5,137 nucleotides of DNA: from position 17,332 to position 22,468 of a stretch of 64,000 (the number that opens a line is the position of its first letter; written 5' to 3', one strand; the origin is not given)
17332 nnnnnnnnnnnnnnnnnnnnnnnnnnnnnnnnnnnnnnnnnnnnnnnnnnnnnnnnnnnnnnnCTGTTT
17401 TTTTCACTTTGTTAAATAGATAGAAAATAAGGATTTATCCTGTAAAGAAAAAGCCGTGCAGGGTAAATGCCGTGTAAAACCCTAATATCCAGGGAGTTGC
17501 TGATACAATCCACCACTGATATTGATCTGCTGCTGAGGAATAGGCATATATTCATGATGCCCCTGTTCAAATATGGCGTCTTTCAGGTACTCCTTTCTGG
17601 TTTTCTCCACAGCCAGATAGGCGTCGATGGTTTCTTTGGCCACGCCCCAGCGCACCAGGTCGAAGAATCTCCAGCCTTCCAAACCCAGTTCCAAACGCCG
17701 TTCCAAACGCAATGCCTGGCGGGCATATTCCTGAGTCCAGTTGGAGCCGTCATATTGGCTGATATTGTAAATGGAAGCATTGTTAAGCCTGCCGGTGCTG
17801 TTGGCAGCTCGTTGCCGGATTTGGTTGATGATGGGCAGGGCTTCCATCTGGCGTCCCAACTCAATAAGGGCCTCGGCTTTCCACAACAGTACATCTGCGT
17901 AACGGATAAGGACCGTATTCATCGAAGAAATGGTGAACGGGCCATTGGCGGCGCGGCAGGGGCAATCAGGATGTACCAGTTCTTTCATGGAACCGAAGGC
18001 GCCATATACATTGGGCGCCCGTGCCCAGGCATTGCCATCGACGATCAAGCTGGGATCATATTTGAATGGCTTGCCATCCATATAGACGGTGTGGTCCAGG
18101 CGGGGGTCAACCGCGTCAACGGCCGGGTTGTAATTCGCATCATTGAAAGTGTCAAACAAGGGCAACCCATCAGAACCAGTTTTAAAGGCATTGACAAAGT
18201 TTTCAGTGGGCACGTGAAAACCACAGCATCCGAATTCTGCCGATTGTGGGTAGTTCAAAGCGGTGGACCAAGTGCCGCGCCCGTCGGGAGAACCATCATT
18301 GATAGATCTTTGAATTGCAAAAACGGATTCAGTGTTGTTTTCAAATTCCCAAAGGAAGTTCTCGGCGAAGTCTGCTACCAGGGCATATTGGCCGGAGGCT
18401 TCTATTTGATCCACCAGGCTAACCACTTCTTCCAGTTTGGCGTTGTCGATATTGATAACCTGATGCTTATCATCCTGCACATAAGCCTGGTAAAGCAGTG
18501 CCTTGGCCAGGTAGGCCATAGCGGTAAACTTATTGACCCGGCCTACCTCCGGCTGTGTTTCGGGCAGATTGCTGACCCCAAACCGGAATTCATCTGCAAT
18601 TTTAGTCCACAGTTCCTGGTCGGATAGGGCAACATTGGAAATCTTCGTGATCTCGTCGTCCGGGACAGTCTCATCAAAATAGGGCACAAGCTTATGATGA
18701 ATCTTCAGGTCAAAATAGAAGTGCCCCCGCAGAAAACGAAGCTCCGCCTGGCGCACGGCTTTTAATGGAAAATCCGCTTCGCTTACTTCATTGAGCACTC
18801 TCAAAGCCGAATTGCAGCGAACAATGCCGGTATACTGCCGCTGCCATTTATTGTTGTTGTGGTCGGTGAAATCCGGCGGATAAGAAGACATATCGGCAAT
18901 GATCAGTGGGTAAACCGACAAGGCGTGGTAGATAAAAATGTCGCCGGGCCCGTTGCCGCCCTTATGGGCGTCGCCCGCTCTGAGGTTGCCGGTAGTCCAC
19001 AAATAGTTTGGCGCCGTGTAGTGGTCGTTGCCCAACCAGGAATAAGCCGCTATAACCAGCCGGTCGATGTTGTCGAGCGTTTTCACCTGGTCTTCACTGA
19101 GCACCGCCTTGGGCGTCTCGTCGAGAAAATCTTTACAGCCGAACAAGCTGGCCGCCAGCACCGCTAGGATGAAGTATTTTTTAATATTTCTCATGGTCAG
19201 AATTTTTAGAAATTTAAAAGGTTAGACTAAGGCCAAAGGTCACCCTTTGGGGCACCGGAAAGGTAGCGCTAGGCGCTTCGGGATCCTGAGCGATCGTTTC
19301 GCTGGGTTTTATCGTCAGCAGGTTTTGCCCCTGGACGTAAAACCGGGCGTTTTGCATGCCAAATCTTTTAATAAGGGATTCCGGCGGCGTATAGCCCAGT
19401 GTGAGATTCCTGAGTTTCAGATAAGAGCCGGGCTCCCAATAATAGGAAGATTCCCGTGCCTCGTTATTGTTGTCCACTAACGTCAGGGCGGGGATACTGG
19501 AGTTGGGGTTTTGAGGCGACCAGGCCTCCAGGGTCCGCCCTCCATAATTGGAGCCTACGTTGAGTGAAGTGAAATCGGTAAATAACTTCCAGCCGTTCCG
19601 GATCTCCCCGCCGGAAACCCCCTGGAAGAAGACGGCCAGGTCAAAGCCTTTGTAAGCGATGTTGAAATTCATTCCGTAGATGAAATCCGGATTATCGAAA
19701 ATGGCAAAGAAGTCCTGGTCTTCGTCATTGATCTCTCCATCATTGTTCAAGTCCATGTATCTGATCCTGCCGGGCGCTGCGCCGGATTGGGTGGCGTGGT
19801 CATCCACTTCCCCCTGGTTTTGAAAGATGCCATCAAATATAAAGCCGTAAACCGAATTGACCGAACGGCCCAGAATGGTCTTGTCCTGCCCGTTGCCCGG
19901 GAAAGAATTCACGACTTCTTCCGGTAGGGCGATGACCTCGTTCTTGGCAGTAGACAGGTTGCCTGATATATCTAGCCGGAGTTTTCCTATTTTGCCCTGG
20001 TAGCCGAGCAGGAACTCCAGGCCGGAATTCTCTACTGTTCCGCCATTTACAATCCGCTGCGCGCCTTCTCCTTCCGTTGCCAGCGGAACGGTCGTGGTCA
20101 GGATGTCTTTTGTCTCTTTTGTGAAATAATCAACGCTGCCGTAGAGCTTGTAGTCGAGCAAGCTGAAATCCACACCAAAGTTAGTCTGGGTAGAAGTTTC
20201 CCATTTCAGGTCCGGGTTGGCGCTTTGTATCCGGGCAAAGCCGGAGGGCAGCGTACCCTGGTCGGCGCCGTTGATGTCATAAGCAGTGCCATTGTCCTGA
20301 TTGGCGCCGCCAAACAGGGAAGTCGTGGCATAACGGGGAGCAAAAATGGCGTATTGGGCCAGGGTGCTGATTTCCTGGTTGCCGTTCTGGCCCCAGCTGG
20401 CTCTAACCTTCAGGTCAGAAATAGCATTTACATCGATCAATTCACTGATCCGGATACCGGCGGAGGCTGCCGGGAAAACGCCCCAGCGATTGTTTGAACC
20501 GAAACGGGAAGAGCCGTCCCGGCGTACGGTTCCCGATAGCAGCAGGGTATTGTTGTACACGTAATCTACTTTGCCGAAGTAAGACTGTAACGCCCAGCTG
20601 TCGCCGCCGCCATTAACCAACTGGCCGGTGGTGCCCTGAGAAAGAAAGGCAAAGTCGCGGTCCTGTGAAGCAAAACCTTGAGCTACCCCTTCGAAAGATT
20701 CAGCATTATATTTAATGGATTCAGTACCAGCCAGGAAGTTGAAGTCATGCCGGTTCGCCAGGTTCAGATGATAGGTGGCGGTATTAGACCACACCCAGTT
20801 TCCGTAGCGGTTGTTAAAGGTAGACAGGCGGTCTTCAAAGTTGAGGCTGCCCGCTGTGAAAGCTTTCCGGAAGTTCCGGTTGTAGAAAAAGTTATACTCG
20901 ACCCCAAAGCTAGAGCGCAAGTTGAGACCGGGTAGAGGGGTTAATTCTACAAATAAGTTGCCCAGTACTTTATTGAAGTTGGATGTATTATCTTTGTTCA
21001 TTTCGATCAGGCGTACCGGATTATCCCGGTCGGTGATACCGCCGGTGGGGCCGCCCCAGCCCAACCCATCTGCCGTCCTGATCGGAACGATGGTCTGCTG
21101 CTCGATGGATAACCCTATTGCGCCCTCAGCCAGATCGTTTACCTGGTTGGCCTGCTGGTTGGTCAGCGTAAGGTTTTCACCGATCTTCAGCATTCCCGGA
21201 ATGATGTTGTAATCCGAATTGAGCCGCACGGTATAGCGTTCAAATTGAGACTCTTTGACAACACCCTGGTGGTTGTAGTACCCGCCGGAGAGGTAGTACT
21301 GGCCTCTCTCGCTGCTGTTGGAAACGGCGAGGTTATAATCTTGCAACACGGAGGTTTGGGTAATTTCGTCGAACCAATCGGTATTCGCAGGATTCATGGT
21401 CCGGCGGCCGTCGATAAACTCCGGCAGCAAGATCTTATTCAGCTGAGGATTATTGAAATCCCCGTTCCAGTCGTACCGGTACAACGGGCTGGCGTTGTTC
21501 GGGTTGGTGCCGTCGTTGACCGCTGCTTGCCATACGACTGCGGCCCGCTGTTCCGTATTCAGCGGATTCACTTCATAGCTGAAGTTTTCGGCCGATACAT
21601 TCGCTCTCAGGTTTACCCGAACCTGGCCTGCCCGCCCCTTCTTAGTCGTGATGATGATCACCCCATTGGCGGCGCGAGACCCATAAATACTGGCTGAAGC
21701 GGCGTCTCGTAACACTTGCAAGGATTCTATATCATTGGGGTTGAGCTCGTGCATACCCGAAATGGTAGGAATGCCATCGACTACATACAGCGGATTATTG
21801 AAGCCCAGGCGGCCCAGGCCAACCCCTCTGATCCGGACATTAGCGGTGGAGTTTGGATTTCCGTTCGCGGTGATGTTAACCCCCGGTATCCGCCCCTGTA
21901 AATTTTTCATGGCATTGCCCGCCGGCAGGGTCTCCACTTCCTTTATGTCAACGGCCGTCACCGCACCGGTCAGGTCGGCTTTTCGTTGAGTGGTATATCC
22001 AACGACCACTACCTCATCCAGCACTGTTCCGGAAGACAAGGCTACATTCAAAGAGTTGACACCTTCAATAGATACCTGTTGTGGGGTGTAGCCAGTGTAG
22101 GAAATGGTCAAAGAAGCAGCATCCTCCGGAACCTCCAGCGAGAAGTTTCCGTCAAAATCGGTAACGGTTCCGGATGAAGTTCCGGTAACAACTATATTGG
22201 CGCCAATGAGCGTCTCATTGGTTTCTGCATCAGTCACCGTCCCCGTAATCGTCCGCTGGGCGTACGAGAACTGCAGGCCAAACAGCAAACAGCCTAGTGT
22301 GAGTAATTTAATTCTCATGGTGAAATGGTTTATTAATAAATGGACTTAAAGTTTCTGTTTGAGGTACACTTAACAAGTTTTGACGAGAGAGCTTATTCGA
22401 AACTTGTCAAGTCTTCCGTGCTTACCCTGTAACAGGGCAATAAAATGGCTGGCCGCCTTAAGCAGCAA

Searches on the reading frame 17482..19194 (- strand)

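Call 82: search_protein_families(library=pfam, proteins=[window:17482-19194:-], max_evalue=0.000001)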
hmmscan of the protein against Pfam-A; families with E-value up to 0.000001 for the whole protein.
window:17482-19194:- (570 aa): 2 families
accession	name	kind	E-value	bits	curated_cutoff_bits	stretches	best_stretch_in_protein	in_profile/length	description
PF07980.17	SusD_RagB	-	4e-38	132.2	23.1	1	289-570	2-297/297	SusD family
PF14322.12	SusD-like_3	-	4e-11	43.9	27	1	22-234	1-191/191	Starch-binding associating with outer membrane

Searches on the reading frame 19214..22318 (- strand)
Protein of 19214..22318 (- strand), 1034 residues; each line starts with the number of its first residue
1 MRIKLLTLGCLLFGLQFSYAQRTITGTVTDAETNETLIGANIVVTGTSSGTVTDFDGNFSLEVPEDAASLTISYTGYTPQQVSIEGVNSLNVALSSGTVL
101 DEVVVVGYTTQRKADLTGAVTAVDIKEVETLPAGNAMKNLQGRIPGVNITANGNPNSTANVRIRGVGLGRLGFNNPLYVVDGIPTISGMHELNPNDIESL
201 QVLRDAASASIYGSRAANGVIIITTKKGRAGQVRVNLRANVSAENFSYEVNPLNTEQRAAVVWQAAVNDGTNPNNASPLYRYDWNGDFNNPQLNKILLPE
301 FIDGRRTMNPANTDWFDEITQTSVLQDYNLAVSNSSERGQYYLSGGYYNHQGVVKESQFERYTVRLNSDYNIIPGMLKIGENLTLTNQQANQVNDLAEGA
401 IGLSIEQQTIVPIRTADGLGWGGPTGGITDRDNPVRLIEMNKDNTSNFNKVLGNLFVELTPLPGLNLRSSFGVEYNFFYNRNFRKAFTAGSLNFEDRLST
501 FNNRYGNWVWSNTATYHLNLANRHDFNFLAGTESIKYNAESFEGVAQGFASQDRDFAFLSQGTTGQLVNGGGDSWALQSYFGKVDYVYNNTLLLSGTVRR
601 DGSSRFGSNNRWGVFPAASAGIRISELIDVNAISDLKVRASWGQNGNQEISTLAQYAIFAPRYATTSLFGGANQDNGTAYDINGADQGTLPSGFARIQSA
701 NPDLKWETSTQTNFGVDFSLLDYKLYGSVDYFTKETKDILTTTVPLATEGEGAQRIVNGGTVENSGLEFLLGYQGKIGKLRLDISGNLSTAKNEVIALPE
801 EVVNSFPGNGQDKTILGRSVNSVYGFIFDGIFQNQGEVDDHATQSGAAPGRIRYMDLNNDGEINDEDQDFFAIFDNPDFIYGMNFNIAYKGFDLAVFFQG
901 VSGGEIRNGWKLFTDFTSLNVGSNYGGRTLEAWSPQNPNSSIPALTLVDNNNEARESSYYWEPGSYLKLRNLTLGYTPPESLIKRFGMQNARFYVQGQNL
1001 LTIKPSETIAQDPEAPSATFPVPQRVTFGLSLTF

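Call 82: search_protein_families(library=pfam, proteins=[window:19214-22318:-], max_evalue=0.000001)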
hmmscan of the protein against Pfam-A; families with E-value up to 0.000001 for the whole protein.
window:19214-22318:- (1034 aa): 4 families
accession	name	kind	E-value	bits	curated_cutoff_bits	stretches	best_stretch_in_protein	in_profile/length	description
PF13715.12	CarbopepD_reg_2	-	1.9e-19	69.9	32.2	1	24-105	1-88/88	CarboxypepD_reg-like domain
PF07715.20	Plug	-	3.3e-19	69.8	23.9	1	113-220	2-107/107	TonB-dependent Receptor Plug Domain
PF00593.30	TonB_dep_Rec_b-barrel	-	2.4e-14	54.5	27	1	442-1000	52-436/436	TonB dependent receptor-like, beta-barrel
PF13620.12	CarboxypepD_reg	-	7.2e-13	49.1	32.3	1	23-92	1-79/82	Carboxypeptidase regulatory-like domain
